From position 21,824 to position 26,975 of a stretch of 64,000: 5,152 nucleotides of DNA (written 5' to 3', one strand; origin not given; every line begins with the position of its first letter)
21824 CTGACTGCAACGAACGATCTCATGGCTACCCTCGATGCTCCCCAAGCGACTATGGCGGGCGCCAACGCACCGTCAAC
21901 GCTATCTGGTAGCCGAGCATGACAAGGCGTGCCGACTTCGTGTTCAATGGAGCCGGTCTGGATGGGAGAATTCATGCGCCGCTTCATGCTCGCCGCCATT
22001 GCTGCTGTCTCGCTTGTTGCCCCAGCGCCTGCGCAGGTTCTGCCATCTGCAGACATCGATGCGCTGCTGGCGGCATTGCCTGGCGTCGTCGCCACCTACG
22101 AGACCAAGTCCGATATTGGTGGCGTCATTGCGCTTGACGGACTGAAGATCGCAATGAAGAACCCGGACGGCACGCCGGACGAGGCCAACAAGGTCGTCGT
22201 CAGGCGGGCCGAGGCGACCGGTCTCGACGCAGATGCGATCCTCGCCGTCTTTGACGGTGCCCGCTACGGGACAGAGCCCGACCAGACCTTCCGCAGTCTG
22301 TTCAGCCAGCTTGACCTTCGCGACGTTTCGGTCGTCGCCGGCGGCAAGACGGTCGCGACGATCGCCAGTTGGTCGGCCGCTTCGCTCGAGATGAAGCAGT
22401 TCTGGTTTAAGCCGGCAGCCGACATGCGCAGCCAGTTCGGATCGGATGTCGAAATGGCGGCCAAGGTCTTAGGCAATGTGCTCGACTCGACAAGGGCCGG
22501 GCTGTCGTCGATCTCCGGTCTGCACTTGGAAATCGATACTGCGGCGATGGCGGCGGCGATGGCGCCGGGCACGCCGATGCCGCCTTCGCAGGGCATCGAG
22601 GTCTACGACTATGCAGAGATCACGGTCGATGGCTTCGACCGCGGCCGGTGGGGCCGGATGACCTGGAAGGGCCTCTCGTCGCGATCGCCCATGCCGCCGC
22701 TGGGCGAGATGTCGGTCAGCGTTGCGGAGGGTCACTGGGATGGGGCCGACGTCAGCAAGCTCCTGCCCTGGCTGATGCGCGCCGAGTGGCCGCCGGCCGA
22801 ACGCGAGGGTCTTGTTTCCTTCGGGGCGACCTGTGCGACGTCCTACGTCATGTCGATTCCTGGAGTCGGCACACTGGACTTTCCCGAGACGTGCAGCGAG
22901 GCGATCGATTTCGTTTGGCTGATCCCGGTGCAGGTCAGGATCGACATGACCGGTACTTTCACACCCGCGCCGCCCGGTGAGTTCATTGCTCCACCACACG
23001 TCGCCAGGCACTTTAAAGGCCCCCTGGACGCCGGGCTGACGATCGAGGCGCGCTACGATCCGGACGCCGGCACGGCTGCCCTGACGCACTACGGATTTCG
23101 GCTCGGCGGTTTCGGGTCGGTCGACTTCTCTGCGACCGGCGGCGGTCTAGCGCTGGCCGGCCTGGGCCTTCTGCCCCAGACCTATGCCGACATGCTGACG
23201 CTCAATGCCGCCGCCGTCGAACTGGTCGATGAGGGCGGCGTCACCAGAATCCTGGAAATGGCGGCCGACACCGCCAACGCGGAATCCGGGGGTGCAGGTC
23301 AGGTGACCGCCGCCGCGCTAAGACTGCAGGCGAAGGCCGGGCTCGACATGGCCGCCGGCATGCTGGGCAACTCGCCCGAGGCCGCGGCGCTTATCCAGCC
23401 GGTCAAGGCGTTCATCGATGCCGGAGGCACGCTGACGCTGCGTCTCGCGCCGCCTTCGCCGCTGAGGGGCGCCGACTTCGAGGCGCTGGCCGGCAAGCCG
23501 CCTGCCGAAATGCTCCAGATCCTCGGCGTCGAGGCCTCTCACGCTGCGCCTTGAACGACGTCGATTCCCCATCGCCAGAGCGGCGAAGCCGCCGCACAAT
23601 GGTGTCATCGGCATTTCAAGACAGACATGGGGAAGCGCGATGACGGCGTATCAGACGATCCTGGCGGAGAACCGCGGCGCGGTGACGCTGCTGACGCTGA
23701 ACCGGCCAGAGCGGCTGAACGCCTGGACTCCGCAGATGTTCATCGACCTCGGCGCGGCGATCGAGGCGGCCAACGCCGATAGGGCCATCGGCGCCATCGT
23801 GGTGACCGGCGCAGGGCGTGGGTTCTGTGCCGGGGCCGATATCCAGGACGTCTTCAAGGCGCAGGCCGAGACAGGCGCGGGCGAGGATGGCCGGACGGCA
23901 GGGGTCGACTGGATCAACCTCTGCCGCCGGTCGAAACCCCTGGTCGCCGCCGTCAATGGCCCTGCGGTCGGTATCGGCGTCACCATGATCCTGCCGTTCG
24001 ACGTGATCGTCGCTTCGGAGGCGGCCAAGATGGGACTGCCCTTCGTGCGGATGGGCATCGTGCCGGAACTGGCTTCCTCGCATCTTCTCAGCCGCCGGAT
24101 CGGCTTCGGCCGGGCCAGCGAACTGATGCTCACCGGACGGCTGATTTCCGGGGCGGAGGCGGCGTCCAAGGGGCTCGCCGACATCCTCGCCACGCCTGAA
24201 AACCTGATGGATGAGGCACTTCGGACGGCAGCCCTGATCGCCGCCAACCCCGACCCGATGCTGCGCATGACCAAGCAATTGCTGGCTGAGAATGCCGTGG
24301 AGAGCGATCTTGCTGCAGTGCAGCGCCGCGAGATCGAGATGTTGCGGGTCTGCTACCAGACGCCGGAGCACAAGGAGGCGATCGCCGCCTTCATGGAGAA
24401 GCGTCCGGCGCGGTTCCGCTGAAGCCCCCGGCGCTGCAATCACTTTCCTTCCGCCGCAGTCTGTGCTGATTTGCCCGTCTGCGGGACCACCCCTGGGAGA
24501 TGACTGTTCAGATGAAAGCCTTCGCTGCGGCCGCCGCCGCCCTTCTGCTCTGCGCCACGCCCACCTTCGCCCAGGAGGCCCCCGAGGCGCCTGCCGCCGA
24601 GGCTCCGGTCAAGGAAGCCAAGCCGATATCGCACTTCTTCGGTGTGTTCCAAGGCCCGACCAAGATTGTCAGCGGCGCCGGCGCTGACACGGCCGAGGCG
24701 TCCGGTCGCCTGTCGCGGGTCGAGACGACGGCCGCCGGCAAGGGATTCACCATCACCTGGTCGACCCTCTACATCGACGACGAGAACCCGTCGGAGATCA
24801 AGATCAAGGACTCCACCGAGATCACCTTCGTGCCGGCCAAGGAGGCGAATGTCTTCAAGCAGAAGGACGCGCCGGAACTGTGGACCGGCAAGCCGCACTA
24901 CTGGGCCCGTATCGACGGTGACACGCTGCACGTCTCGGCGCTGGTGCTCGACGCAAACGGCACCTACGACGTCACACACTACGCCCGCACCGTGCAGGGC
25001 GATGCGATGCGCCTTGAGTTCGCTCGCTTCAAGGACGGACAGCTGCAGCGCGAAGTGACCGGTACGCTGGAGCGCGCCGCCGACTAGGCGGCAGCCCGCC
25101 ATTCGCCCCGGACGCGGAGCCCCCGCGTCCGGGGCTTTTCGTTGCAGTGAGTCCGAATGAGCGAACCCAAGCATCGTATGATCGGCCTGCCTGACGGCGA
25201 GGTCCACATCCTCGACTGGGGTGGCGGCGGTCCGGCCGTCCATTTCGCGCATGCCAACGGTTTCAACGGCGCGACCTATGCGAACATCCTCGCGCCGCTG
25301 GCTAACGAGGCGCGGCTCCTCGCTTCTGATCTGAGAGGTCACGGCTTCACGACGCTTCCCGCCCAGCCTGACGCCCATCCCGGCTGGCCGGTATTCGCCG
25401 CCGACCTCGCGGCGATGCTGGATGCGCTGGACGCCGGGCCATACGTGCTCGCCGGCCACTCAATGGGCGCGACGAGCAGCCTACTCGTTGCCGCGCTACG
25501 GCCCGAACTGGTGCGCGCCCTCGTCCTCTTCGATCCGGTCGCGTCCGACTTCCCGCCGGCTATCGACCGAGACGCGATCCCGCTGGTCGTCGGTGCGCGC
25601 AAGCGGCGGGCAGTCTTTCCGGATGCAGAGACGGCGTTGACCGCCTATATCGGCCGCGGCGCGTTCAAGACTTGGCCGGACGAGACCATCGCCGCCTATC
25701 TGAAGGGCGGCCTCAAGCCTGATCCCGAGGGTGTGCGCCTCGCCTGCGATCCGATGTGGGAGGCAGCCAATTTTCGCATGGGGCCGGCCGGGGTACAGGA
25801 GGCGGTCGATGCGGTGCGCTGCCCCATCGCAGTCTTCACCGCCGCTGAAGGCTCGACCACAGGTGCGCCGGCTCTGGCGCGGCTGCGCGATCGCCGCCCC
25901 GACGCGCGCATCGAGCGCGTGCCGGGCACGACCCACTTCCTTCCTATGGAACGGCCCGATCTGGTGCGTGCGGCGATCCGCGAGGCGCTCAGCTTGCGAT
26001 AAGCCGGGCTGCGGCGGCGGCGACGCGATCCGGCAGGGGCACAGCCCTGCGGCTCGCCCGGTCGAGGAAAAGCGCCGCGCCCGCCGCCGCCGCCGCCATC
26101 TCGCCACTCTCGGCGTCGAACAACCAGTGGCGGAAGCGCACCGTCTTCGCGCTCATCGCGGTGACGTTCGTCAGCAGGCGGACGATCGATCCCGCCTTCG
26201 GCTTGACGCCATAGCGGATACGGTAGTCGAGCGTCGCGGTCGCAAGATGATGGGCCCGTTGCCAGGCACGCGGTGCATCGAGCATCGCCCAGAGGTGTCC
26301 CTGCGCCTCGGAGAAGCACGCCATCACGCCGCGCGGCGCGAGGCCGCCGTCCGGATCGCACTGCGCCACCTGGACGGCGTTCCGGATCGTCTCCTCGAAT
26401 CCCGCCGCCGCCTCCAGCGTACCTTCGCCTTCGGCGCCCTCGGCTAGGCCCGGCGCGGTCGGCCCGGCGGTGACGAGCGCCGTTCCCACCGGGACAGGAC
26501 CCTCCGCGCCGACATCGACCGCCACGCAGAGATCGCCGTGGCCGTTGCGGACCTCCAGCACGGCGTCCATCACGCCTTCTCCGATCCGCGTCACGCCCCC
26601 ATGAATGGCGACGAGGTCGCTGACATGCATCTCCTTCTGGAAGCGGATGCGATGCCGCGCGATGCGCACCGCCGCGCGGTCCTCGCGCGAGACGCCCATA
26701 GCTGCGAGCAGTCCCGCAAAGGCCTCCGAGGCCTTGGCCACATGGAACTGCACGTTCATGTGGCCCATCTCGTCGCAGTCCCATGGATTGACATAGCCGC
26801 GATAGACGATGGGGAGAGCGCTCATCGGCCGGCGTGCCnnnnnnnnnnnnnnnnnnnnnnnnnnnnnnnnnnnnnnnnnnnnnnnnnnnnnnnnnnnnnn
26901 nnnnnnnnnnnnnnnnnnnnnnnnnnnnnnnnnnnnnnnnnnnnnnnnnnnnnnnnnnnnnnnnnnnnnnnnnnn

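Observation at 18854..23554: Two paralogous ~520-aa exported unknown proteins flanking a lipoprotein patatin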

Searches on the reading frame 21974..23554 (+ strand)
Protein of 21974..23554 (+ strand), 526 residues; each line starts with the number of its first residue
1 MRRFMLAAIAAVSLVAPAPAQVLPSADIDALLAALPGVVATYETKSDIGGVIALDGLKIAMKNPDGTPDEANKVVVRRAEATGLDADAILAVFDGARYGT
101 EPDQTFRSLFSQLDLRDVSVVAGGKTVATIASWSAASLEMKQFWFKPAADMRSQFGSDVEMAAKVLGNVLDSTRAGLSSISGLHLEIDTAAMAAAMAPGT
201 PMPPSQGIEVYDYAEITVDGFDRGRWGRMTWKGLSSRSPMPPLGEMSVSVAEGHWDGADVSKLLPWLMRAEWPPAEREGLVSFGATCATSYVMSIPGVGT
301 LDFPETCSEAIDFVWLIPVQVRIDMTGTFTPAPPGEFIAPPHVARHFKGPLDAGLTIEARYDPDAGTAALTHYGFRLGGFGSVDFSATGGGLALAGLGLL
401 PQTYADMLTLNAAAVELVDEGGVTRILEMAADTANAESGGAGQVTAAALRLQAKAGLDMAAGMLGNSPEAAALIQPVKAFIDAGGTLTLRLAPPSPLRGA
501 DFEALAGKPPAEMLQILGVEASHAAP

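Call 7: search_protein_families(library=pfam, proteins=[window:21974-23554:+], max_evalue=1)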
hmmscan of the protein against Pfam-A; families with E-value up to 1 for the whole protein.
window:21974-23554:+ (526 aa): 2 families
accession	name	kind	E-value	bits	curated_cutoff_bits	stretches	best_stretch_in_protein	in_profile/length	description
PF00491.26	Arginase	-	0.15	11.9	22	1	158-216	179-238/280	Arginase family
PF19427.5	Insc_C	-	0.29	10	27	1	405-460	317-369/453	Protein inscuteable C-terminal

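Call 8: search_protein_families(library=ncbifam, proteins=[window:21974-23554:+], max_evalue=1)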
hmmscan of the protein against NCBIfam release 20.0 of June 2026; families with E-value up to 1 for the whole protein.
window:21974-23554:+ (526 aa): 0 families

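Call 11: find_homologous_proteins(query=window:21974-23554:+)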
Query window:21974-23554:+ (526 aa): 13 proteins with E <= 0.001 among 8000 candidates.
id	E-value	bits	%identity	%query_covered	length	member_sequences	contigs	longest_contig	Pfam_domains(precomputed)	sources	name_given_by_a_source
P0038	0.0e+0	1150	100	100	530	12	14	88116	-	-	-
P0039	3.3e-242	823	70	100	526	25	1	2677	-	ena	-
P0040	2.2e-211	721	60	99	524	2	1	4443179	-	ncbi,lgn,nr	ncbi:hypothetical protein sos41_37650 [Alphaproteobacteria bacterium SO-S41]|nr:hypothetical protein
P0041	8.2e-206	703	62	99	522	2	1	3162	-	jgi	jgi:hypothetical protein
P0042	4.4e-161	555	50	99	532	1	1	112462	-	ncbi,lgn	-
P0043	3.3e-150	519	49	95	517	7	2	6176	-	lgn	-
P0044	3.9e-148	512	49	95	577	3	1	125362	-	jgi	jgi:hypothetical protein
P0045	2.8e-145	503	49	95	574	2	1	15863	-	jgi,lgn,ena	-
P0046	1.8e-144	500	48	95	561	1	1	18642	-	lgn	-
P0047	4.3e-133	463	45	95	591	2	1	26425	-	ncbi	-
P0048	1.0e-132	462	47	95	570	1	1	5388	-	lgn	-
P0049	1.6e-122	428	45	96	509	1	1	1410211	-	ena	-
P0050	2.7e-4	38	21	95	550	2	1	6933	-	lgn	-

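Call 70: predict_structure(alignment_id=A4)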
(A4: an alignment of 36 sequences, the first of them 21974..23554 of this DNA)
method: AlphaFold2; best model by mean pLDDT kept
length: 526 residues; sequences in the alignment: 36
mean_pLDDT: 89.7   pTM: 0.81
mean pLDDT of the five models: 89.7, 88.8, 88.0, 87.7, 87.5
residues with pLDDT >= 90: 375; 70-90: 123; 50-70: 3; < 50: 25
segments of 3 or more residues with pLDDT < 50: 1-25
pLDDT, mean of each block of 10 residues (from residue 1): 32 32 58 85 91 95 93 96 89 89 93 97 94 96 87 89 93 97 93 73 84 97 97 96 92 98 95 92 97 95 96 95 96 89 90 97 95 96 97 87 86 97 95 91 91 95 88 95 97 92 87 90 95
secondary structure, 60 per line:
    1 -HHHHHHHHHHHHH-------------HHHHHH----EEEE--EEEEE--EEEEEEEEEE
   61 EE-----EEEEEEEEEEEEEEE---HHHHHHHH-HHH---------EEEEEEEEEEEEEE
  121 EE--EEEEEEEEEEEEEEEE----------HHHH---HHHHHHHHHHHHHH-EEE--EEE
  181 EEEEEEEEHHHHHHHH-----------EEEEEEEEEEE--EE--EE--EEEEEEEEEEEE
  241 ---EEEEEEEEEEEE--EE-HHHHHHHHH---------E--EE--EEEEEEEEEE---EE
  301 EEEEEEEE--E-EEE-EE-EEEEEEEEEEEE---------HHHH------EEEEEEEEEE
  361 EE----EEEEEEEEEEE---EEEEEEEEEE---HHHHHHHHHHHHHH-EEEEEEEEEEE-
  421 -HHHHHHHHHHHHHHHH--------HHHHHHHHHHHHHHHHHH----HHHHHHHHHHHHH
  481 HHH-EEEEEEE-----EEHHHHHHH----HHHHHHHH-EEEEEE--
elements in order: H2-14 H28-33 E38-41 E44-48 E51-62 E68-82 H86-93 E107-122 E125-140 H151-154 H158-171 E173-175 E178-188 H189-196 E208-218 E229-240 E244-255 H261-269 E286-295 E299-308 E313-315 E320-331 H341-344 E351-362 E367-377 E381-390 H394-407 E409-419 H422-437 H446-463 H468-483 E485-491 H499-505 H510-517 E519-524

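Call 73: fold_search(model_id=the predicted structure, library=pdb)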
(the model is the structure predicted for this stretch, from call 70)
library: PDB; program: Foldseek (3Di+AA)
matches with E <= 10: 403; with E <= 0.001: 0
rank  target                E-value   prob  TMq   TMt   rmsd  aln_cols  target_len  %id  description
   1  3uau_A                4.1e-03  0.54  0.14  0.19  20.0       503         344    8  Crystal structure of the lipoprotein JlpA (released 2012-07-25)
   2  3uau_B                1.2e-02  0.35  0.13  0.19  21.1       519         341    6  Crystal structure of the lipoprotein JlpA (released 2012-07-25)
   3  9kn3_A                1.7e-02  0.08  0.09  0.07  26.5       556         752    9  Cryo-EM structure of LptDEM complex from Escherichia coli (released 2025-07-23)
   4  9j9l                  2.0e-02  0.18  0.12  0.17  24.0       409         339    8  artificial mononuclear Zn-bound metalloprotein 1 (M1:Zn) (released 2025-07-02)
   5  8rqp                  2.2e-02  0.08  0.11  0.12  26.7       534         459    8  In meso structure of the alginate exporter, AlgE, from Pseudomonas aeruginosa in 7.10 monoacylglycerol (released 2024-04-03)
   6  9a39_MODEL_1_A        3.2e-02  0.08  0.11  0.08  26.3       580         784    8  Model of E. coli LptD by in-cell photo-crosslinking MS and deep learning (released 2023-02-24)
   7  8h1s_C                4.4e-02  0.05  0.10  0.07  28.2       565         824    9  Crystal structure of apo-LptDE complex (released 2023-10-11)
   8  8pz4                  5.5e-02  0.09  0.13  0.14  25.7       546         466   10  Structure of alginate transporter, AlgE, solved at wavelength 2.755 A (released 2023-10-25)
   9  7lhh_C                5.5e-02  0.05  0.10  0.08  28.5       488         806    8  Cryo-EM structure of E. coli P pilus tip assembly intermediate PapC-PapD-PapK-PapG in the second conformation (released 2021-08-11)
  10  6wim                  6.8e-02  0.08  0.12  0.12  21.2       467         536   10  CdiB from Escherichia coli (released 2020-11-04)
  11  9cap_A                8.4e-02  0.12  0.16  0.08  20.1       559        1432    7  Structure of the LPD-3 complex (released 2025-04-23)
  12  5nup_A                8.9e-02  0.10  0.14  0.18  22.2       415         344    7  Structural basis for maintenance of bacterial outer membrane lipid asymmetry (released 2017-10-25)
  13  4yhc_B                9.4e-02  0.04  0.08  0.09  23.6       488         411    7  Crystal structure of the WD40 domain of SCAP from fission yeast (released 2015-04-01)
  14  6ekt                  1.0e-01  0.05  0.09  0.10  25.8       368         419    9  Structure of P47 from Clostridium botulinum A2 (released 2017-10-25)
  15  4xnk                  1.1e-01  0.09  0.13  0.15  22.9       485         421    7  X-ray structure of AlgE1 (released 2015-06-03)
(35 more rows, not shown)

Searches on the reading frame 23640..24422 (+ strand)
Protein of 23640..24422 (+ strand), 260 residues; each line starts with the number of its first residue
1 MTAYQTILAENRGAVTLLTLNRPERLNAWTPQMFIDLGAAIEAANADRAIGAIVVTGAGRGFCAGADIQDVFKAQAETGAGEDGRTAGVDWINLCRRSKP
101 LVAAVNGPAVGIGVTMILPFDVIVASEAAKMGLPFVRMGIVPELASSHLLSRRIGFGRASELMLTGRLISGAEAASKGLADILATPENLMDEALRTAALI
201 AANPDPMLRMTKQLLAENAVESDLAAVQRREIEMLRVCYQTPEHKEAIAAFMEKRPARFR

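Call 9: search_protein_families(library=pfam, proteins=[window:23640-24422:+], max_evalue=0.001)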
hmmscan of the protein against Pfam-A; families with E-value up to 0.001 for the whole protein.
window:23640-24422:+ (260 aa): 2 families
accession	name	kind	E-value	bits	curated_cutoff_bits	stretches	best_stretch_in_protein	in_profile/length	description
PF00378.25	ECH_1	-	1.8e-49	168.8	27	1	12-259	3-248/251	Enoyl-CoA hydratase/isomerase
PF16113.10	ECH_2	-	4e-31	109.2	27.2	1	16-253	2-240/335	Enoyl-CoA hydratase/isomerase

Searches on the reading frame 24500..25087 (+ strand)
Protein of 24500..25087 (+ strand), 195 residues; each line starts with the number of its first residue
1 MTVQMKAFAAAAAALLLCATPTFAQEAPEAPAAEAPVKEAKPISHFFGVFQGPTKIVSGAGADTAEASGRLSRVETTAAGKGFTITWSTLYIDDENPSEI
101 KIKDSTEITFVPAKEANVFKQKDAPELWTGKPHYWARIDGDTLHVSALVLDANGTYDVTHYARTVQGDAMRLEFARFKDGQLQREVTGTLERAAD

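Call 59: search_protein_families(library=pfam, proteins=[window:24500-25087:+], max_evalue=0.01)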
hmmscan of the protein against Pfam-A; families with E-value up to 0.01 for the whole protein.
window:24500-25087:+ (195 aa): 1 family
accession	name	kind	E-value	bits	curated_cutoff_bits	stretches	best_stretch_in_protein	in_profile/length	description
PF13786.12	DUF4179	-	0.002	18.9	30.1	1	5-95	6-84/94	Domain of unknown function (DUF4179)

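Call 101: search_solved_structures(query=window:24500-25087:+, max_evalue=10)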
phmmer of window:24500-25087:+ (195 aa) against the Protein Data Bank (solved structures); distinct sequences matched with E-value up to 10: 3.
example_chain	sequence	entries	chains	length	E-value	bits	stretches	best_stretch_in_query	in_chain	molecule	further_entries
9t5x_V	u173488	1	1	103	0.87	12.8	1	133-162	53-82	NADH-quinone oxidoreductase subunit K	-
4nrx_L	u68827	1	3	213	1.2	12.3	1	64-132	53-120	m66 Light Chain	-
4nry_L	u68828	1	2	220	1.3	12.2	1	64-132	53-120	m66 Heavy Chain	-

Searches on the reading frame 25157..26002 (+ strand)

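Call 9: search_protein_families(library=pfam, proteins=[window:25157-26002:+], max_evalue=0.001)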
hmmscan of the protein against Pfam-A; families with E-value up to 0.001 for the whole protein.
window:25157-26002:+ (281 aa): 4 families
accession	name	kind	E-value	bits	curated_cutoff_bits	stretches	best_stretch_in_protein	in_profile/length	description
PF12697.13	Abhydrolase_6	-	9.1e-18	66.1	26.3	1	30-273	3-217/217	Alpha/beta hydrolase family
PF00561.26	Abhydrolase_1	-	2.7e-16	60.4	25.8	1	28-166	3-141/245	alpha/beta hydrolase fold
PF12146.15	Hydrolase_4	-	5.1e-09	36.2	27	1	30-130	9-112/239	Serine aminopeptidase, S33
PF00975.26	Thioesterase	-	1.1e-05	26.3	26.4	1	30-111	6-83/226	Thioesterase domain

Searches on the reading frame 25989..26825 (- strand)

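Call 59: search_protein_families(library=pfam, proteins=[window:25989-26825:-], max_evalue=0.01)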
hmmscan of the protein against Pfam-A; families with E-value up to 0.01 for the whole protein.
window:25989-26825:- (278 aa): 3 families
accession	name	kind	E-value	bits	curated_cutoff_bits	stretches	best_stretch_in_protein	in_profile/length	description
PF13279.12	4HBT_2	-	3.4e-21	76.4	25.5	2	12-103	1-97/122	Thioesterase-like superfamily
PF03061.28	4HBT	-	2.4e-05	25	20.6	1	40-100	19-78/79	Thioesterase superfamily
PF01643.23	Acyl-ACP_TE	-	0.0034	17.5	23.7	0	192-270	52-129/131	Acyl-ACP thioesterase N-terminal domain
